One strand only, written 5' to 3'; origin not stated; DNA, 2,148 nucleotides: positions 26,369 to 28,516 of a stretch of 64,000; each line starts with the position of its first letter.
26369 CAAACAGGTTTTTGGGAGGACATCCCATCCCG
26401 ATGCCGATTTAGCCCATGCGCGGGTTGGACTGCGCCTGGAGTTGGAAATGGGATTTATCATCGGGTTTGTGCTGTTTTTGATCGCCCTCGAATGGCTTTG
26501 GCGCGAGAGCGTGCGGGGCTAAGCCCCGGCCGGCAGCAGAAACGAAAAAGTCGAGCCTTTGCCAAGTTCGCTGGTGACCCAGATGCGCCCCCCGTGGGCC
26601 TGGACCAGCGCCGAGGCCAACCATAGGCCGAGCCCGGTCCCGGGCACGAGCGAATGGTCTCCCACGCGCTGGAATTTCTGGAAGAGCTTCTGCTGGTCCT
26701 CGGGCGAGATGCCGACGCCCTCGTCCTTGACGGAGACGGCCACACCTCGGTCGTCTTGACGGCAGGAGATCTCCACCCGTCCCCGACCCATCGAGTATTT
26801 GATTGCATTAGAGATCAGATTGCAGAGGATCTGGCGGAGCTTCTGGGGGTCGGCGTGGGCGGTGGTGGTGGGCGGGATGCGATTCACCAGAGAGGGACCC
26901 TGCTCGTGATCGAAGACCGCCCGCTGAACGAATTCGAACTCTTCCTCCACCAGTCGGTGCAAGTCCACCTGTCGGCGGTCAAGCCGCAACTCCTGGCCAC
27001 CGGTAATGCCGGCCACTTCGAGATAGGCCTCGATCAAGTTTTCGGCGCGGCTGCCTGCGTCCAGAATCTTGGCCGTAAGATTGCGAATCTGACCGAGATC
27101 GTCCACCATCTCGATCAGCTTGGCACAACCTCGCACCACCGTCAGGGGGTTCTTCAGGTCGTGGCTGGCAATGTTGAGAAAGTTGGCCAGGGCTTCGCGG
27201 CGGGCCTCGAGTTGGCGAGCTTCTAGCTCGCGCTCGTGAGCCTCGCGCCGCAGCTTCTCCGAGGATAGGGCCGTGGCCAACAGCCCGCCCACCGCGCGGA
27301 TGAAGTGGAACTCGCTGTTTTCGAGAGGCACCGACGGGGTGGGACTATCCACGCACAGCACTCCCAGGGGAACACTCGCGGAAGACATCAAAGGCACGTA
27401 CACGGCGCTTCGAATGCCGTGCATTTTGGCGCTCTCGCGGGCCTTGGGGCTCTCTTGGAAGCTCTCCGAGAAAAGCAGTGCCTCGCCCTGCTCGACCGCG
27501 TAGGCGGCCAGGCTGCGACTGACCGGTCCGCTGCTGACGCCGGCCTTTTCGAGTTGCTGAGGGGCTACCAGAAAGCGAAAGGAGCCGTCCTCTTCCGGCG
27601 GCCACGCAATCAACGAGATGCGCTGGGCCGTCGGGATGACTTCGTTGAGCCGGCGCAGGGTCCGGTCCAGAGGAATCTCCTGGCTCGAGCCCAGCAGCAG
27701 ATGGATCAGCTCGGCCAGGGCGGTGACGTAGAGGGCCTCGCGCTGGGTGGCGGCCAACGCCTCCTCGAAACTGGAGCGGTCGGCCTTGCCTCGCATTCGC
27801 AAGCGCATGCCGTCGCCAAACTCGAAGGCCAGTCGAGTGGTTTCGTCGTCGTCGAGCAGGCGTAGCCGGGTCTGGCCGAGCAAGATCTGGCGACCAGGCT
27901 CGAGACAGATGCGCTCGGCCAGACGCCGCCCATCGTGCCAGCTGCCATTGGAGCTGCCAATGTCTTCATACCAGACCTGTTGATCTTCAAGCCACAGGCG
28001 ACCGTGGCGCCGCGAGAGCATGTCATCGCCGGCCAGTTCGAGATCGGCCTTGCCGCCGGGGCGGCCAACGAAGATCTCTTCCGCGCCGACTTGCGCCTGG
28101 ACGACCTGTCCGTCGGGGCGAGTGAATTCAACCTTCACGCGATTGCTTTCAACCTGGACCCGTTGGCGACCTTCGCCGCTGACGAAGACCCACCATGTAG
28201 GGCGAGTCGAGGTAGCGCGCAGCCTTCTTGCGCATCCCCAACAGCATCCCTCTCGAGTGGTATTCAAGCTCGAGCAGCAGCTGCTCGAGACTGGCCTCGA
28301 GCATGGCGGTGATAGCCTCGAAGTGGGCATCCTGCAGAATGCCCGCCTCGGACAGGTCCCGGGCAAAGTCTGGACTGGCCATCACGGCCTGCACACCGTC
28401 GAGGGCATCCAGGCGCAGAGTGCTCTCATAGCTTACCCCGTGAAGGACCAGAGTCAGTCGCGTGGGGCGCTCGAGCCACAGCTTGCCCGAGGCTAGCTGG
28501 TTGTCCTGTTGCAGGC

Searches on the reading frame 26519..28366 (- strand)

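Call 16: search_protein_families(library=pfam, proteins=[window:26519-28366:-], max_evalue=0.00001)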
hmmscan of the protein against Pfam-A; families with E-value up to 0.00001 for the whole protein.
window:26519-28366:- (615 aa): 6 families
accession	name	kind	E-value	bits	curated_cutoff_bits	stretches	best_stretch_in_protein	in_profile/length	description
PF02518.31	HATPase_c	-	1.7e-29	102.9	26.4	1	506-613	2-109/111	Histidine kinase-, DNA gyrase B-, and HSP90-like ATPase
PF00512.31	HisKA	-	4e-10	40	26.9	1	393-452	2-61/66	His Kinase A (phospho-acceptor) domain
PF13185.12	GAF_2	-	4.8e-10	40.2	28.6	1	233-367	8-135/136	GAF domain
PF16697.10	Yop-YscD_cpl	-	1.5e-08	35.2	33.2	1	92-172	13-92/94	Inner membrane component of T3SS, cytoplasmic domain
PF00498.31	FHA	-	3.7e-08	34.1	20.7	1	99-164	2-67/67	FHA domain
PF13581.12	HATPase_c_2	-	9e-07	29.4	27.4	1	508-589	30-110/127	Histidine kinase-like ATPase domain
